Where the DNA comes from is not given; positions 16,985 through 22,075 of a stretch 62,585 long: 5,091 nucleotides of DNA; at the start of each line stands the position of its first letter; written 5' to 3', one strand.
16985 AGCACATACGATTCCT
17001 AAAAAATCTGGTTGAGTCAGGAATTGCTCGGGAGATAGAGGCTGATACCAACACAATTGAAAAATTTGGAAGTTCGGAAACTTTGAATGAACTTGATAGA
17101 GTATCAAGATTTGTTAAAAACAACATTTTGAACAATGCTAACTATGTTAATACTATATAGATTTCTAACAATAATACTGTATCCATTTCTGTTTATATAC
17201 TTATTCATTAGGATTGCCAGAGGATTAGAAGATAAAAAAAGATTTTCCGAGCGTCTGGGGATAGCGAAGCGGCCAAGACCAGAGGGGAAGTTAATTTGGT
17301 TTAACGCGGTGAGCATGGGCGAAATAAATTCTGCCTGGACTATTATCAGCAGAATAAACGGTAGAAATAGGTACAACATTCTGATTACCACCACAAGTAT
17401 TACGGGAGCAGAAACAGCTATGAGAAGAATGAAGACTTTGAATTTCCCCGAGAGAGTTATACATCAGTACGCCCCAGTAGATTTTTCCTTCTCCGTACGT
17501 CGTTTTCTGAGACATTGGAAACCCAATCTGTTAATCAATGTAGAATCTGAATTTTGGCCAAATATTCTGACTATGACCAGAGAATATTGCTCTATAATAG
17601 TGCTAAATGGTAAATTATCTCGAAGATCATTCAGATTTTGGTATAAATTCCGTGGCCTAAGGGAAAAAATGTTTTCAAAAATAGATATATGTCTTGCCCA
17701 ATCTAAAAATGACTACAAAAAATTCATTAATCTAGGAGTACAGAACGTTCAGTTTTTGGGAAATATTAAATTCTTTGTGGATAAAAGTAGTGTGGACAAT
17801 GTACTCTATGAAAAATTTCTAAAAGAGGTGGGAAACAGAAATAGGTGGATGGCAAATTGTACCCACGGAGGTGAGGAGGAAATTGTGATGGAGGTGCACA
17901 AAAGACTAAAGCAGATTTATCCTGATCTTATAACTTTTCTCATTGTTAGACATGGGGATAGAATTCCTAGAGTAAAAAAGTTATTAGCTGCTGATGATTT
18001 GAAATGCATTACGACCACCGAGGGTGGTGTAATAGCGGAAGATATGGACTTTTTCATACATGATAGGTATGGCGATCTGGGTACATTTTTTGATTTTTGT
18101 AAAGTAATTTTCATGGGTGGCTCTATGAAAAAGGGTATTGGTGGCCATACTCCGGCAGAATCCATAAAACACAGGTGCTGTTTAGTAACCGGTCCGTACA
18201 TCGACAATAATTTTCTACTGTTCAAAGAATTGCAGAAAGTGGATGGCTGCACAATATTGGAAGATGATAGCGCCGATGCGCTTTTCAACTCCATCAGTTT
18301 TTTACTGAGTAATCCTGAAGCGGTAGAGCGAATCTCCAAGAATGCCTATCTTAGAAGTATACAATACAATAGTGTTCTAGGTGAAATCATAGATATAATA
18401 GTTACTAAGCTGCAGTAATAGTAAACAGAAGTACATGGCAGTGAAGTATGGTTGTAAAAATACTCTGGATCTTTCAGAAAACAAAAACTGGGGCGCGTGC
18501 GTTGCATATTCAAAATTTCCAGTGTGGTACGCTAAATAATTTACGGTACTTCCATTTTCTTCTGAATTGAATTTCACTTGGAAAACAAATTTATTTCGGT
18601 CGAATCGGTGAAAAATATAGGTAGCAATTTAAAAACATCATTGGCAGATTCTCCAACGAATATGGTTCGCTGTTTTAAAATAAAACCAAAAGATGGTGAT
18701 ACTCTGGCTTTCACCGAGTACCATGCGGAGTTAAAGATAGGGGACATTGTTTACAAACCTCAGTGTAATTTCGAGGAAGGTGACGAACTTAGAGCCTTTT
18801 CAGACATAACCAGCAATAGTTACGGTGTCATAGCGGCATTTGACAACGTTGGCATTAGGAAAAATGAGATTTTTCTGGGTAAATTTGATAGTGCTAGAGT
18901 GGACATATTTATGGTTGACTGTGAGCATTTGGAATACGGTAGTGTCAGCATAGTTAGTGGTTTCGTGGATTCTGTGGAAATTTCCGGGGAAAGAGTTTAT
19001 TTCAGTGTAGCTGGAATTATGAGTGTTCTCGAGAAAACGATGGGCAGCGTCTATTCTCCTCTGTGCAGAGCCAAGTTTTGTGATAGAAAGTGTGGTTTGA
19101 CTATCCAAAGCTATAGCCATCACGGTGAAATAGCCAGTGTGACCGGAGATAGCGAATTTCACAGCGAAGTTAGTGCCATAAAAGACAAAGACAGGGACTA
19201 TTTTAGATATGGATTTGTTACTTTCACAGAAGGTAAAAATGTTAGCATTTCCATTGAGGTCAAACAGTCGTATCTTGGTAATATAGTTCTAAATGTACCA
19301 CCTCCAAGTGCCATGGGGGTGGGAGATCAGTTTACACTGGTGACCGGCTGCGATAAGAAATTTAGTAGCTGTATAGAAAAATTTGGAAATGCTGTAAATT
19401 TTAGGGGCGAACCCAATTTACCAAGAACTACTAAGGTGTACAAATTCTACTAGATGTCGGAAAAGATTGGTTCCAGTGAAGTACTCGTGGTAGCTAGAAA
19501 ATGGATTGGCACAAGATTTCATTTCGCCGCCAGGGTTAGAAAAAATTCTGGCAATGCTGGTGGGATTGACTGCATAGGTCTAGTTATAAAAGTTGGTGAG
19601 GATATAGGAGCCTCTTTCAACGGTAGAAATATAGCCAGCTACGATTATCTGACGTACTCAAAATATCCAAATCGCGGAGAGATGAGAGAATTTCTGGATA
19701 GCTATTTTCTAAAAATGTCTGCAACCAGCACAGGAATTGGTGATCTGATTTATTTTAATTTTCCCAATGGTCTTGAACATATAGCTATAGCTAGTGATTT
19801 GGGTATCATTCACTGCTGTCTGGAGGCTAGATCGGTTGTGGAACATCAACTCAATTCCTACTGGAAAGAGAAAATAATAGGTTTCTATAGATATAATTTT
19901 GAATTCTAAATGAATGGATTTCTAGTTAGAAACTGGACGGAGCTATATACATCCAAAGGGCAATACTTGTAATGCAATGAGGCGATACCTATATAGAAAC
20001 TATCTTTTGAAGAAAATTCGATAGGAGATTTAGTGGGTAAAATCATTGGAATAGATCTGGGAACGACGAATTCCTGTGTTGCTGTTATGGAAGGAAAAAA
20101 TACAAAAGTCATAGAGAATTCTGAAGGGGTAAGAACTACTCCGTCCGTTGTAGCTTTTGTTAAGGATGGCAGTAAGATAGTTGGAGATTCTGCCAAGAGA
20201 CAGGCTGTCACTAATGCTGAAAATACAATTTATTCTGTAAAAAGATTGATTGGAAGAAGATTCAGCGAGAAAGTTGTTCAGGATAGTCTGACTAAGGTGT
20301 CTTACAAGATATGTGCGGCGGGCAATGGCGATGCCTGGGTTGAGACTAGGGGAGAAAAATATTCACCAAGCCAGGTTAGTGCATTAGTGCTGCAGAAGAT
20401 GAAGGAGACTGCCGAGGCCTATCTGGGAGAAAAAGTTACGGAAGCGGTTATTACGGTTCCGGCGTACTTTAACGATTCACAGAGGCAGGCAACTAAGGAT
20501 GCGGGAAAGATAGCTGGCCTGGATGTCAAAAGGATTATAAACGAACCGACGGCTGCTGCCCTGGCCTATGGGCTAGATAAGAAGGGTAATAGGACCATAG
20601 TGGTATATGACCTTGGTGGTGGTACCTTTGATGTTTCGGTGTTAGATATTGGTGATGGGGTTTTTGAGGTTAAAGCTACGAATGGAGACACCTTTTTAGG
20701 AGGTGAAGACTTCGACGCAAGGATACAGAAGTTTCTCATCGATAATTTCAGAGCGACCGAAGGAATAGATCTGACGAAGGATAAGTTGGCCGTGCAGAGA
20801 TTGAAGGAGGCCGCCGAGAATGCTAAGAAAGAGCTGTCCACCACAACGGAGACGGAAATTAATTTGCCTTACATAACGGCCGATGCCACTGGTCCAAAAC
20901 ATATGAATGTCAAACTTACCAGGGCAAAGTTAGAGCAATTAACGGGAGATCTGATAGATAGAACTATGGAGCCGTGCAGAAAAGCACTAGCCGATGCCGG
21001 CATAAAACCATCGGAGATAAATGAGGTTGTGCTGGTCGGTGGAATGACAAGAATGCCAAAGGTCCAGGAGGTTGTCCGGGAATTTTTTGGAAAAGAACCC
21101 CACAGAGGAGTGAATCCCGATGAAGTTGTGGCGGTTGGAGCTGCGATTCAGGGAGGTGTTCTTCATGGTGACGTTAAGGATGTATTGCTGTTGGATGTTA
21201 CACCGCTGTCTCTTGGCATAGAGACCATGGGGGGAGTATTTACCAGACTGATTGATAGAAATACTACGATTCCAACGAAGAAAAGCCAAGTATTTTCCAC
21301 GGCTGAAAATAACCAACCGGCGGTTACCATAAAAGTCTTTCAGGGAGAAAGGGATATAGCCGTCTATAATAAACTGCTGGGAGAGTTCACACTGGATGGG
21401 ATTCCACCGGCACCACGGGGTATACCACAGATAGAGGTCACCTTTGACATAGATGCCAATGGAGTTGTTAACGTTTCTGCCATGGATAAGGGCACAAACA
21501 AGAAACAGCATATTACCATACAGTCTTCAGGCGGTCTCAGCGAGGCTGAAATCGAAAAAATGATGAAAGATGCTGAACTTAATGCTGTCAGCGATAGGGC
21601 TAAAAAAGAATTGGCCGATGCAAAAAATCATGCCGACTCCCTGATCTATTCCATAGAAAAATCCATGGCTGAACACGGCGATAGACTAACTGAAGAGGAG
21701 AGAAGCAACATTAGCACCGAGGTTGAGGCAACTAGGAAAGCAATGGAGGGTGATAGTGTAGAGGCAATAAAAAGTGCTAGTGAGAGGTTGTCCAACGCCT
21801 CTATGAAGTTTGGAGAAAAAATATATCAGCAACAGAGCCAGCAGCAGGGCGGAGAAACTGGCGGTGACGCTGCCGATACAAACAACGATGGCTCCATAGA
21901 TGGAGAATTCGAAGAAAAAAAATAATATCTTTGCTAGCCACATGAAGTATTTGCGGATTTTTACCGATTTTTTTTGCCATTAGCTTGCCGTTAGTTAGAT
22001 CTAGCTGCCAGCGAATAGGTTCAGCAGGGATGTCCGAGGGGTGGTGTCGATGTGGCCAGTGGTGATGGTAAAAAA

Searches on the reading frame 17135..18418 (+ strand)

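Call 25: search_protein_families(library=pfam, proteins=[window:17135-18418:+], max_evalue=0.0001)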
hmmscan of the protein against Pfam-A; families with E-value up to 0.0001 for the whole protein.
window:17135-18418:+ (427 aa): 1 family
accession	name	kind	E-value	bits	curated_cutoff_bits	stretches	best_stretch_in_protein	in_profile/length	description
PF04413.22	Glycos_transf_N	-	3.1e-51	173.9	23.9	1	35-214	1-178/179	3-Deoxy-D-manno-octulosonic-acid transferase (kdotransferase)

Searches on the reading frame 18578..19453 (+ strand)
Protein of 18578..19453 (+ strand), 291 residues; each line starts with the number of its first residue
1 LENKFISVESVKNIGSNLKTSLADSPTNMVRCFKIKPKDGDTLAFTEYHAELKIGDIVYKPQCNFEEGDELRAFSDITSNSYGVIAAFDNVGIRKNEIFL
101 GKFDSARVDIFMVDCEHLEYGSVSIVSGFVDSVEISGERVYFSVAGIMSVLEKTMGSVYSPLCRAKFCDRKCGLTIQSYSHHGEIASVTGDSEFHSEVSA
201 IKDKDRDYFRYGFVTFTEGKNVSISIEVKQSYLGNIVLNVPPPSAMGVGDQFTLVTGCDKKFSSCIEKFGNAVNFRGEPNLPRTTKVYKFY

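Call 26: search_protein_families(library=pfam, proteins=[window:18578-19453:+], max_evalue=0.0001)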
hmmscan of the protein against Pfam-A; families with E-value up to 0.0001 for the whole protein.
window:18578-19453:+ (291 aa): 2 families
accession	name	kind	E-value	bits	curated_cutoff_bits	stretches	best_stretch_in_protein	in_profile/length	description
PF09931.15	Phage_phiJL001_Gp84_N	-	2e-31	109.8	26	1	17-174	3-159/160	Baseplate hub protein, N-terminal attachment domain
PF09356.15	Phage_BR0599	-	1.1e-23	83.8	22.9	1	208-283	2-78/80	Phage conserved hypothetical protein BR0599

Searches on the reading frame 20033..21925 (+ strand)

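Call 26: search_protein_families(library=pfam, proteins=[window:20033-21925:+], max_evalue=0.0001)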
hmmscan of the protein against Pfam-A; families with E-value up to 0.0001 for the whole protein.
window:20033-21925:+ (630 aa): 2 families
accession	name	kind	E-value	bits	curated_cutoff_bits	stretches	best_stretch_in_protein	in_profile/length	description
PF00012.26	HSP70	-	1.4e-270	899.1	20.6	1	4-599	1-599/599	Hsp70 protein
PF06723.19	MreB_Mbl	-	2.9e-16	59.7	27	1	133-371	91-316/327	MreB/Mbl protein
